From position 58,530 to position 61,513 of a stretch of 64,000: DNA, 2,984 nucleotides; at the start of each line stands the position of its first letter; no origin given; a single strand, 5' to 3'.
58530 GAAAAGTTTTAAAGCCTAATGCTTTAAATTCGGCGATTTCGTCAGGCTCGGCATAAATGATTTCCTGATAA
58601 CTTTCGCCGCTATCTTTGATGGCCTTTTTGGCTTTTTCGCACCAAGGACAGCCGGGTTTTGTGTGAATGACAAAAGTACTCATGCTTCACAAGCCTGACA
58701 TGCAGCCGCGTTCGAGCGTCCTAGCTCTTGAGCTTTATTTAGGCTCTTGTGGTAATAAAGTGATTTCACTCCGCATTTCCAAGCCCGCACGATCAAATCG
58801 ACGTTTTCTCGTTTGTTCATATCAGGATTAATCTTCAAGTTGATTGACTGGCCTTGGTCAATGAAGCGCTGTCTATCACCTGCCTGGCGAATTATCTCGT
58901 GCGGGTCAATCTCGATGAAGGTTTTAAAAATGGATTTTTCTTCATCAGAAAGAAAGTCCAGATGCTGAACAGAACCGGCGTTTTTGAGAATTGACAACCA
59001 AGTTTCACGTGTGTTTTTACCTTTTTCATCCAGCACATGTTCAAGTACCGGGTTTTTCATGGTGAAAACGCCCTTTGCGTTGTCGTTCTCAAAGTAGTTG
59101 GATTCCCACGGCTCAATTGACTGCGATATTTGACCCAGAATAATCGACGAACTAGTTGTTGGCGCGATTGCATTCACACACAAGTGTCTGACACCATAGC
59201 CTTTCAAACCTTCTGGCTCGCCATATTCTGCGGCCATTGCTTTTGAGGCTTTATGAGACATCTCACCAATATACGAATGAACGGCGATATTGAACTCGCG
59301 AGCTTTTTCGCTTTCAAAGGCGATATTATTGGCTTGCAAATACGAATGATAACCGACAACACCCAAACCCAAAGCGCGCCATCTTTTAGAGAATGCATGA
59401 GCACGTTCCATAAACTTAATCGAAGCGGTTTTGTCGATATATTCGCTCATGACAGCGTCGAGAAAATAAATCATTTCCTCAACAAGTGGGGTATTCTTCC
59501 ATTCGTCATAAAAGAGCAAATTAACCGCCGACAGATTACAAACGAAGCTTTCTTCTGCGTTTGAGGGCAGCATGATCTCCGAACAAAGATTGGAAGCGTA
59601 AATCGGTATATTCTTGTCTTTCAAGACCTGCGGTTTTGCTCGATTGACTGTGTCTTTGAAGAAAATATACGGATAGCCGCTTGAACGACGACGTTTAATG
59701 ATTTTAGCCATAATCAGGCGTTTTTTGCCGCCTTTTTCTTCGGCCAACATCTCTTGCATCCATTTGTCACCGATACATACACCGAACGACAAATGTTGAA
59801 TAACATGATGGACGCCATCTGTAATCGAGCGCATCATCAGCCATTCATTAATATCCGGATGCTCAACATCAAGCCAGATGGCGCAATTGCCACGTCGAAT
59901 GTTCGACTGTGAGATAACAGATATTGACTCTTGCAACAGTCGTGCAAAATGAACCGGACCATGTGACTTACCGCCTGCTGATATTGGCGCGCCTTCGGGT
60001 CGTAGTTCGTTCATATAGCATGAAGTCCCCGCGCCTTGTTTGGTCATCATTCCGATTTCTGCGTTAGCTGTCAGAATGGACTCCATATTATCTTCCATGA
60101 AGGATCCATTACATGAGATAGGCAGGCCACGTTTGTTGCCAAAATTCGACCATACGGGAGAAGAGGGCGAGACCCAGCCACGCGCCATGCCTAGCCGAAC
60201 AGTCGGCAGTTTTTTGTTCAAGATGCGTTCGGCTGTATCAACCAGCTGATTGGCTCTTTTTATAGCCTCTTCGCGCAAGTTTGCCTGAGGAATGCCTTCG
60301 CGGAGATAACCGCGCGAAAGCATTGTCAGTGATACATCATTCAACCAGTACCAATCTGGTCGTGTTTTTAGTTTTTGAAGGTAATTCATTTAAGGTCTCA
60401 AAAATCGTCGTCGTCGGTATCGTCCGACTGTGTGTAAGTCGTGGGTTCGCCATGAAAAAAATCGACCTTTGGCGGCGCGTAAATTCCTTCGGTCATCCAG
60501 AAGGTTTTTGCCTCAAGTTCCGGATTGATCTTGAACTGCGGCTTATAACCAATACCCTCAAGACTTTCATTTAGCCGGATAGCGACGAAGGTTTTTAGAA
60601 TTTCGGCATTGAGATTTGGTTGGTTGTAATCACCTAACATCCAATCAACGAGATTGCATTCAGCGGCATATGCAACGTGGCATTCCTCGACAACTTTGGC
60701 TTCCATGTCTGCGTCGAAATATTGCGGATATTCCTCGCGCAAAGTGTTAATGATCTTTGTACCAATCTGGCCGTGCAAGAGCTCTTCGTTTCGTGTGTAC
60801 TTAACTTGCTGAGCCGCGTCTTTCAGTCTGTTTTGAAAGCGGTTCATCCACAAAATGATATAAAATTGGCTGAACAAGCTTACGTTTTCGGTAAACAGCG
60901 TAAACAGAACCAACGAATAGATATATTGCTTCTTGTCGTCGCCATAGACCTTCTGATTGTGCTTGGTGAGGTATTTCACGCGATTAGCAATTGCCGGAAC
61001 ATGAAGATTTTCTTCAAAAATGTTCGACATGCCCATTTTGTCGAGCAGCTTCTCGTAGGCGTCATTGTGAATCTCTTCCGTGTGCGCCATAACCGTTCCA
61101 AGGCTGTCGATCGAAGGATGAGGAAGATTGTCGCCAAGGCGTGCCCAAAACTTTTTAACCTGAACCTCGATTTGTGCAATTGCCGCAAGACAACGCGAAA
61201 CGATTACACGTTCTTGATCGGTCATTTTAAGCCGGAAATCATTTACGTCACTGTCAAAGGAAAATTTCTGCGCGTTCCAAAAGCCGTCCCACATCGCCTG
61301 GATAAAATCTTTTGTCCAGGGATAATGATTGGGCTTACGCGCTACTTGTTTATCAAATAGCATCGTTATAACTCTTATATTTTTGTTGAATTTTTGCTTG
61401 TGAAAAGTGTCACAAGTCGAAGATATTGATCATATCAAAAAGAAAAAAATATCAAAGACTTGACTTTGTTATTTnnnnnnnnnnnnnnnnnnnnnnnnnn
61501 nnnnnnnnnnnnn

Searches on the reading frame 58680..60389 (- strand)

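Call 15: search_protein_families(library=phrogs, proteins=[window:58680-60389:-], max_evalue=0.00001)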
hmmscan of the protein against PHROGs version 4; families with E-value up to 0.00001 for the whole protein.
window:58680-60389:- (569 aa): 10 families
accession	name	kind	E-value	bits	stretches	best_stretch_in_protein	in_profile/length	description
phrog_84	-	DNA, RNA and nucleotide metabolism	1.4e-136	458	1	67-568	252-795/975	ribonucleoside-diphosphate reductase large subunit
phrog_30939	-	DNA, RNA and nucleotide metabolism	1.9e-74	252.1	1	68-567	476-976/977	ribonucleotide reductase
phrog_3844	-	moron, auxiliary metabolic gene and host takeover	7.4e-60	204.1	2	394-568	306-450/451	NrdA-like aerobic NDP reductase large subunit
phrog_12229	-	DNA, RNA and nucleotide metabolism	7.8e-51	174.1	2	14-162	5-148/577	ribonucleotide reductase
phrog_29665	-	unknown function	1.8e-40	139.4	1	273-410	1-150/150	-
phrog_3987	-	DNA, RNA and nucleotide metabolism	1.8e-38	133.3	2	73-218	202-348/467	ribonucleotide reductase large subunit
phrog_33412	-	unknown function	1.4e-35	123.1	1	430-569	2-140/140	-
phrog_22953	-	DNA, RNA and nucleotide metabolism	1.1e-15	59.1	1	125-214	3-93/201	ribonucleotide reductase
phrog_367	-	DNA, RNA and nucleotide metabolism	4.7e-12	45.9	1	225-438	350-544/701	ribonucleotide reductase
phrog_6132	-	DNA, RNA and nucleotide metabolism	2e-06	28.3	1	73-163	197-289/530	ribonucleotide reductase large subunit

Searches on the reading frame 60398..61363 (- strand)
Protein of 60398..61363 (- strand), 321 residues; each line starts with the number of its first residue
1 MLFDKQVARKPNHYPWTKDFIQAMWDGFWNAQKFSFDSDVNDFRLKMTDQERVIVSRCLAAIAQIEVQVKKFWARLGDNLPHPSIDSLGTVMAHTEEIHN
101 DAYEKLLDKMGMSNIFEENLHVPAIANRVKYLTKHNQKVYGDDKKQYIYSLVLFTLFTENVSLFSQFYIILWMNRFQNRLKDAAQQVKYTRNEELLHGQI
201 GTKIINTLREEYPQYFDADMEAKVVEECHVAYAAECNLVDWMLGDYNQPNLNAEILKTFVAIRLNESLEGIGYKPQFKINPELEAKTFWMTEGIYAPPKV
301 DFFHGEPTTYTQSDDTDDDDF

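Call 15: search_protein_families(library=phrogs, proteins=[window:60398-61363:-], max_evalue=0.00001)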
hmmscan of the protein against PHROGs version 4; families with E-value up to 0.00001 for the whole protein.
window:60398-61363:- (321 aa): 1 family
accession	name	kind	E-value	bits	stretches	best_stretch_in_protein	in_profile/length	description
phrog_86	-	DNA, RNA and nucleotide metabolism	6.6e-67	227.3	1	8-320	70-397/504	ribonucleoside diphosphate reductase small subunit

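Call 49: find_encoding_contigs(protein=window:60398-61363:-, flank=3000, max_places=10)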
Protein window:60398-61363:- (321 aa): 3 contigs read that carry it; 3 places shown.
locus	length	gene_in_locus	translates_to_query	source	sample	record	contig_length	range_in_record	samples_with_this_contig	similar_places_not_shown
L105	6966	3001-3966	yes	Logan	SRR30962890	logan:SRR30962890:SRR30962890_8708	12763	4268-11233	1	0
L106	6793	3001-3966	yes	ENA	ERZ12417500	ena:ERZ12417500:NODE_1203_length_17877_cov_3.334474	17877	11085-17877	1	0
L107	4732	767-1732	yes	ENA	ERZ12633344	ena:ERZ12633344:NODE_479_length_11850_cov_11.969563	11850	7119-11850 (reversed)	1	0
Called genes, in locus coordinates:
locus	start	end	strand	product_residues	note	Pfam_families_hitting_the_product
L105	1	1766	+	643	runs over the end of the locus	PF13476:AAA_23 (faint), PF13304:AAA_21 (faint), PF02463:SMC_N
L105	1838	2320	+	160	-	-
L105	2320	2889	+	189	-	-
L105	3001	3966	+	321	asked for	PF00268:Ribonuc_red_sm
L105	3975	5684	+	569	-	PF02867:Ribonuc_red_lgC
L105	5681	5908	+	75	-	PF00462:Glutaredoxin, PF13417:GST_N_3 (weak)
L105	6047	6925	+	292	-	PF02511:Thy1 (weak)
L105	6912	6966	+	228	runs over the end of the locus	PF22769:DCD, PF00692:dUTPase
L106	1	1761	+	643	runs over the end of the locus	PF13476:AAA_23, PF13304:AAA_21 (faint), PF02463:SMC_N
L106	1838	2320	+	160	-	-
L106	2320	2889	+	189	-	-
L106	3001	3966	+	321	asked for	PF00268:Ribonuc_red_sm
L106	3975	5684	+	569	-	PF02867:Ribonuc_red_lgC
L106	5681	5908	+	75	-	PF00462:Glutaredoxin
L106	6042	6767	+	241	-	PF02511:Thy1 (weak)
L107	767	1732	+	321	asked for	PF00268:Ribonuc_red_sm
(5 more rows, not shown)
